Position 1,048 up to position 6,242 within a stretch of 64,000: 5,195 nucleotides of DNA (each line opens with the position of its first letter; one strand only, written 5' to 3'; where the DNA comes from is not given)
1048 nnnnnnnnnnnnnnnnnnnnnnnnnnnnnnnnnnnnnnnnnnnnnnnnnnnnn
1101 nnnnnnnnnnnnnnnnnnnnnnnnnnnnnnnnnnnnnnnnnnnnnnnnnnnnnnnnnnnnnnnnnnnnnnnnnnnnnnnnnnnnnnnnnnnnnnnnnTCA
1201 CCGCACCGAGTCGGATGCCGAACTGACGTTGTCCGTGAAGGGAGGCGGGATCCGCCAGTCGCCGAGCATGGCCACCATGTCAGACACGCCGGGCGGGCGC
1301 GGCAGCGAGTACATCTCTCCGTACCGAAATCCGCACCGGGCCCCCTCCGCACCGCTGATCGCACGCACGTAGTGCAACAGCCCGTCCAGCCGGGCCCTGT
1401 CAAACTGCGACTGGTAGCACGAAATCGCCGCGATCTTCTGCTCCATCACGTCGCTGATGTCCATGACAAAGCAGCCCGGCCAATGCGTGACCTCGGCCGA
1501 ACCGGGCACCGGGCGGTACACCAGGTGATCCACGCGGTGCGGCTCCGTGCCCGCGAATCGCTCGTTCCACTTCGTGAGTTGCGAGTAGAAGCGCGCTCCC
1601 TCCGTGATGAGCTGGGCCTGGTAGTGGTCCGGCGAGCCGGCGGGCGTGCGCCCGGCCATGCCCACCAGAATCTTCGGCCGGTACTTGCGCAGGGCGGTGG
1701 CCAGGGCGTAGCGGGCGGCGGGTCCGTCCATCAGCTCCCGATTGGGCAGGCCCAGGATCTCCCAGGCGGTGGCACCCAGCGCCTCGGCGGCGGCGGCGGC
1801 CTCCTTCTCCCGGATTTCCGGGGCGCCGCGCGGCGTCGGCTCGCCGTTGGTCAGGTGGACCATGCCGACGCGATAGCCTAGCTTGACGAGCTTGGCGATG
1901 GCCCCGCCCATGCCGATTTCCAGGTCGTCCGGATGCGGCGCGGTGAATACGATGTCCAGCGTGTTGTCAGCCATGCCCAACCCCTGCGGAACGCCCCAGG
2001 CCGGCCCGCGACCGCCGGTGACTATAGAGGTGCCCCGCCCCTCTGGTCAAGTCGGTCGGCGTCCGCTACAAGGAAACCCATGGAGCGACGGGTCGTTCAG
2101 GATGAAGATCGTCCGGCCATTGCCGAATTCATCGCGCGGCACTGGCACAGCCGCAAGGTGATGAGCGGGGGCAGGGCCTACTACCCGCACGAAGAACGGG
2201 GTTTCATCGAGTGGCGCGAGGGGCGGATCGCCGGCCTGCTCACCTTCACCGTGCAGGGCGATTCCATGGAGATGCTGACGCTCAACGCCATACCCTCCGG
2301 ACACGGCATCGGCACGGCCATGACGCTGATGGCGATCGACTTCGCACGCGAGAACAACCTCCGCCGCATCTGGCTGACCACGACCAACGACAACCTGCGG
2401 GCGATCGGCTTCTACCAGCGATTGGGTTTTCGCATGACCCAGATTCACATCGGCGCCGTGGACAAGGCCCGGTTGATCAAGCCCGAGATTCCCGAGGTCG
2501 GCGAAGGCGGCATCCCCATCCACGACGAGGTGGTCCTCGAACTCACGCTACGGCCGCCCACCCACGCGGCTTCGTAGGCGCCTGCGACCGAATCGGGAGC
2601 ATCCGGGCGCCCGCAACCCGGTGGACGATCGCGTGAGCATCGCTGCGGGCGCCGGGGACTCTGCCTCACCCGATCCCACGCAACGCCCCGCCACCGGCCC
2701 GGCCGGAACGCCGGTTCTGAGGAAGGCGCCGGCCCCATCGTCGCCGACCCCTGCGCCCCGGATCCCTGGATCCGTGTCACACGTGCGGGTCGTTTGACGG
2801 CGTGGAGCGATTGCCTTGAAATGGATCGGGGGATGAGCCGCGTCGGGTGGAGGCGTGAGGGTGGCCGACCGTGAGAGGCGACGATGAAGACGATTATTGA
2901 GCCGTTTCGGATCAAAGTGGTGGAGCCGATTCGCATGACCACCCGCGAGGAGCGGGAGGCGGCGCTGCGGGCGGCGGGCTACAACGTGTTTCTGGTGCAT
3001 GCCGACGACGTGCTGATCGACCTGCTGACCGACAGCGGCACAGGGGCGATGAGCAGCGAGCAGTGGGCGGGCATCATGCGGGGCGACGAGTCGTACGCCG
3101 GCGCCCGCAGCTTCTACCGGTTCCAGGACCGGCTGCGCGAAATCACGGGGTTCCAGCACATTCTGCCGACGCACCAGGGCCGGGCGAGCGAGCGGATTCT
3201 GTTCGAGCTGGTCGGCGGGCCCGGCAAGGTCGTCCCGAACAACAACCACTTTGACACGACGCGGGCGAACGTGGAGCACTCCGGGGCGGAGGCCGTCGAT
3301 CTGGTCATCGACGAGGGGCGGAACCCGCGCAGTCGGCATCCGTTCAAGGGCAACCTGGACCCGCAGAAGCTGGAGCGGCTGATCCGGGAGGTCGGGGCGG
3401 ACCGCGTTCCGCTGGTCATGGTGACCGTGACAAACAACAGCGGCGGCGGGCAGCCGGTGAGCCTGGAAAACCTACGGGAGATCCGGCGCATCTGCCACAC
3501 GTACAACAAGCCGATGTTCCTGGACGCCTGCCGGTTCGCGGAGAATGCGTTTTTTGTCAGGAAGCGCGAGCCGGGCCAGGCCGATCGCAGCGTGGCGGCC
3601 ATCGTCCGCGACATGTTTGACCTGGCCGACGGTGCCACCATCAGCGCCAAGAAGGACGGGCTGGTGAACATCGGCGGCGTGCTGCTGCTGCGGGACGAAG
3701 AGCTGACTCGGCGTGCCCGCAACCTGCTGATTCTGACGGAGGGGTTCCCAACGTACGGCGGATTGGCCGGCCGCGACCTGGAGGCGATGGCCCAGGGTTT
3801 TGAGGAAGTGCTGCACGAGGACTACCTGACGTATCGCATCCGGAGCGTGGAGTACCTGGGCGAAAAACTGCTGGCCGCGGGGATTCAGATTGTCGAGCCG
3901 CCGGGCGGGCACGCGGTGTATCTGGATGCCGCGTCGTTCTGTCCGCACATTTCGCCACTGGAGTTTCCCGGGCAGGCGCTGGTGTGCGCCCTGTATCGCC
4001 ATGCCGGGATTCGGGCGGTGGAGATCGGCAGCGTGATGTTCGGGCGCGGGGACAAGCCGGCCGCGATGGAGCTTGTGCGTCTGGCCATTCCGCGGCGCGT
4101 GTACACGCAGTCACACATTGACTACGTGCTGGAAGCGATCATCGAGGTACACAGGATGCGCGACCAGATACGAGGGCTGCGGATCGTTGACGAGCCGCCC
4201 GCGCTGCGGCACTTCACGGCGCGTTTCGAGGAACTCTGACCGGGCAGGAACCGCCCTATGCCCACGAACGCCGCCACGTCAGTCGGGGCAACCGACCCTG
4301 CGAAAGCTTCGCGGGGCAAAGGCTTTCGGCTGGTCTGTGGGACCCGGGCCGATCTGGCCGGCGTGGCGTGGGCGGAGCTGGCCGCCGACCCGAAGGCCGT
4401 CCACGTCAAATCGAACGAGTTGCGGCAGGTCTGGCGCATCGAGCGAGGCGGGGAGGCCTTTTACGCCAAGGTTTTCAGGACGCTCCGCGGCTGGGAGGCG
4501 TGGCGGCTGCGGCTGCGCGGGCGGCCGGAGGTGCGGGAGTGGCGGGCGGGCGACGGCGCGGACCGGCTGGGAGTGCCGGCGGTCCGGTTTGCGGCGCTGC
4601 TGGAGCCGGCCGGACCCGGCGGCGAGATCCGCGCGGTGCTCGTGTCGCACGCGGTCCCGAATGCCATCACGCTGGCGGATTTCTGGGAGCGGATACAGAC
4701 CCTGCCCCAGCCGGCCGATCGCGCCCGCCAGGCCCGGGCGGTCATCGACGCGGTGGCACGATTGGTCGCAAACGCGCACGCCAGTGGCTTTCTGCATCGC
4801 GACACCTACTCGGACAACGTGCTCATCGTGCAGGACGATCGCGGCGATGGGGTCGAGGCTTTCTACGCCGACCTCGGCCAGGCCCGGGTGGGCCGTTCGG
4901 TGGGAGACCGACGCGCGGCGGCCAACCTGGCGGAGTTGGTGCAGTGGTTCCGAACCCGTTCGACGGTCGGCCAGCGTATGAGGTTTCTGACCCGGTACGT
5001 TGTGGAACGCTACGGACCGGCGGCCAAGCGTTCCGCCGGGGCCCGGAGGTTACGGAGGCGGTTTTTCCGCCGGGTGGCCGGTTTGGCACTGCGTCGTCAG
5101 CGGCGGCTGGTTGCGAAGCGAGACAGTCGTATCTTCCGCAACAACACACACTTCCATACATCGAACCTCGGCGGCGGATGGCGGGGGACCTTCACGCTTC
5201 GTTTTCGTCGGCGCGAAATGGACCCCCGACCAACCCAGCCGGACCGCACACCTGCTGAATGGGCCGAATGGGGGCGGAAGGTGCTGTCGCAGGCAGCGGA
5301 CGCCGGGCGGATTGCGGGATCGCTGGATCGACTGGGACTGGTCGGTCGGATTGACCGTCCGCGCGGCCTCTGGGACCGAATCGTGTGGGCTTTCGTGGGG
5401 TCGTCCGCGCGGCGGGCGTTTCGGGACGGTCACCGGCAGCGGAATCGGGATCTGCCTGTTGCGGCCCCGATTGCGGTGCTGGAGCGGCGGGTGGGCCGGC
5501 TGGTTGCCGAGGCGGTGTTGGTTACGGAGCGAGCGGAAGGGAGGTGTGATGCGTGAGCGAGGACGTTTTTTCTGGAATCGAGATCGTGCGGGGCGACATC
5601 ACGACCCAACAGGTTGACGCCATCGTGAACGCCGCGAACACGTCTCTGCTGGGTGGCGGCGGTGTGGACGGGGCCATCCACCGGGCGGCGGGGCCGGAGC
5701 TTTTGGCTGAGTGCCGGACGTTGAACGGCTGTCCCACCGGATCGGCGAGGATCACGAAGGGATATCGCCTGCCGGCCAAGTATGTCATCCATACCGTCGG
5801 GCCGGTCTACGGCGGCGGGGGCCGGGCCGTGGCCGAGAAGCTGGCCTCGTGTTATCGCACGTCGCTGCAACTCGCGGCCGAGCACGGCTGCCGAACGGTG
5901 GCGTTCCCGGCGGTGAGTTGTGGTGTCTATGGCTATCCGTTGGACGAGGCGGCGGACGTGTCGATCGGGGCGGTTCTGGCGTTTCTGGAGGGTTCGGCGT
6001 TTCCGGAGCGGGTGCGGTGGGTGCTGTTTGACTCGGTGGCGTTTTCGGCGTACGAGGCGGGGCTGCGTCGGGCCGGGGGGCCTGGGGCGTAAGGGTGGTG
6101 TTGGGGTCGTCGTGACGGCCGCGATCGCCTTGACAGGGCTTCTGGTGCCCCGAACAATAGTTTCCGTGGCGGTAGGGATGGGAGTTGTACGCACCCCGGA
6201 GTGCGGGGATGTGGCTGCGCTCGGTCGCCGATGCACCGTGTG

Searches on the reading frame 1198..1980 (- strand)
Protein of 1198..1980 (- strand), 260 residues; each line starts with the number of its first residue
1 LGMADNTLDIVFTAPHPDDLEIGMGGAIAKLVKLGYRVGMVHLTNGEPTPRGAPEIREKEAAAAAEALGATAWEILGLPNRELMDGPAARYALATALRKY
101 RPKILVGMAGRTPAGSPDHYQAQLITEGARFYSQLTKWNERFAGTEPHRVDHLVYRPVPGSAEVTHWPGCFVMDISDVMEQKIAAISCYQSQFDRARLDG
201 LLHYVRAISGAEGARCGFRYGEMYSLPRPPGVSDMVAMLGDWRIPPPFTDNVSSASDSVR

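Call 39: search_protein_families(library=pfam, proteins=[window:1198-1980:-])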
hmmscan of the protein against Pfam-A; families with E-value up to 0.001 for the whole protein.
window:1198-1980:- (260 aa): 1 family
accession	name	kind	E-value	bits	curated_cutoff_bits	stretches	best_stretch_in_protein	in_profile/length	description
PF02585.22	PIG-L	-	2.8e-21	76.8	28.2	1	12-126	2-125/129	GlcNAc-PI de-N-acetylase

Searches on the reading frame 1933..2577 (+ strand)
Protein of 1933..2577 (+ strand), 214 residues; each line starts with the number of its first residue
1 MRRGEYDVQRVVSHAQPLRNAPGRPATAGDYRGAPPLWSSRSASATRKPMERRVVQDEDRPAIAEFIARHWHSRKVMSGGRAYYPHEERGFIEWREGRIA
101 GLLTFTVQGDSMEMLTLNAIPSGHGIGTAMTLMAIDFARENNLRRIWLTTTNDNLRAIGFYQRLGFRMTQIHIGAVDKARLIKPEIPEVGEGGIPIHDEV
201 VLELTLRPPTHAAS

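Call 39: search_protein_families(library=pfam, proteins=[window:1933-2577:+])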
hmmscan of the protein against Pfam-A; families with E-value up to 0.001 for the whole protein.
window:1933-2577:+ (214 aa): 5 families
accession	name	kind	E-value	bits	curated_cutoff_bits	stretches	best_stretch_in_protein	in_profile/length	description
PF00583.31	Acetyltransf_1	-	2.3e-13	50.9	20.7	1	85-166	31-116/116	Acetyltransferase (GNAT) family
PF13508.13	Acetyltransf_7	-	9.5e-06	26.3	27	1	97-167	12-83/84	Acetyltransferase (GNAT) domain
PF13673.13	Acetyltransf_10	-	1e-05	25.9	23.6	1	90-169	33-110/128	Acetyltransferase (GNAT) domain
PF13420.13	Acetyltransf_4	-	1.4e-05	25.6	24.3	1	124-175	91-143/155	Acetyltransferase (GNAT) domain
PF13302.13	Acetyltransf_3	-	2.6e-05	25.4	25.4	1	59-167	33-138/138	Acetyltransferase (GNAT) domain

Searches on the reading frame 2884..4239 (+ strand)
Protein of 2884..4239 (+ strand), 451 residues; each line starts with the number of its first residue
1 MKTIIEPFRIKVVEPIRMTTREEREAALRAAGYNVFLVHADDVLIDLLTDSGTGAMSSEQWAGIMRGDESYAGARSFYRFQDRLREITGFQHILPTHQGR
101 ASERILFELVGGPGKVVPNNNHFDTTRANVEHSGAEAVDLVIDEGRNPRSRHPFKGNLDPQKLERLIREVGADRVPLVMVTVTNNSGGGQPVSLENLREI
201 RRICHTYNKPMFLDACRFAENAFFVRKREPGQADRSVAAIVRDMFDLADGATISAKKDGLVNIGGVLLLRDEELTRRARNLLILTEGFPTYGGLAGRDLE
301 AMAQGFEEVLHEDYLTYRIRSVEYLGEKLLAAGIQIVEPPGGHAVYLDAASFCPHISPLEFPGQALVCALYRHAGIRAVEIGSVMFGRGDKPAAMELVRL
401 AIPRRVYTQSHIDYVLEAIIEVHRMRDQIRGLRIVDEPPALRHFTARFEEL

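Call 39: search_protein_families(library=pfam, proteins=[window:2884-4239:+])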
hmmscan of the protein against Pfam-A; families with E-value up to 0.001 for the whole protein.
window:2884-4239:+ (451 aa): 1 family
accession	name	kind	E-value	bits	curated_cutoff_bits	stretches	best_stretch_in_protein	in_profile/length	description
PF01212.27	Beta_elim_lyase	-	6.1e-77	259.2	27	1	46-416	1-286/288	Beta-eliminating lyase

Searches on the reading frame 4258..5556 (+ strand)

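Call 39: search_protein_families(library=pfam, proteins=[window:4258-5556:+])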
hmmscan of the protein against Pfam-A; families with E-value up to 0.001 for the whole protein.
window:4258-5556:+ (432 aa): 1 family
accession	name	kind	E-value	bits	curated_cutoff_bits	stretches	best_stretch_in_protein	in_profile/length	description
PF06293.20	Kdo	-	7.1e-17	62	21.3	1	81-241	48-200/207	Lipopolysaccharide kinase (Kdo/WaaP) family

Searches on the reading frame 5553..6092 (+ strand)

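Call 39: search_protein_families(library=pfam, proteins=[window:5553-6092:+])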
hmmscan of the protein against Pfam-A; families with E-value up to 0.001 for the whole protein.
window:5553-6092:+ (179 aa): 1 family
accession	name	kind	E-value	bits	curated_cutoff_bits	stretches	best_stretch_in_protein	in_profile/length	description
PF01661.27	Macro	-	3.1e-48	163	22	1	25-136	1-117/118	Macro domain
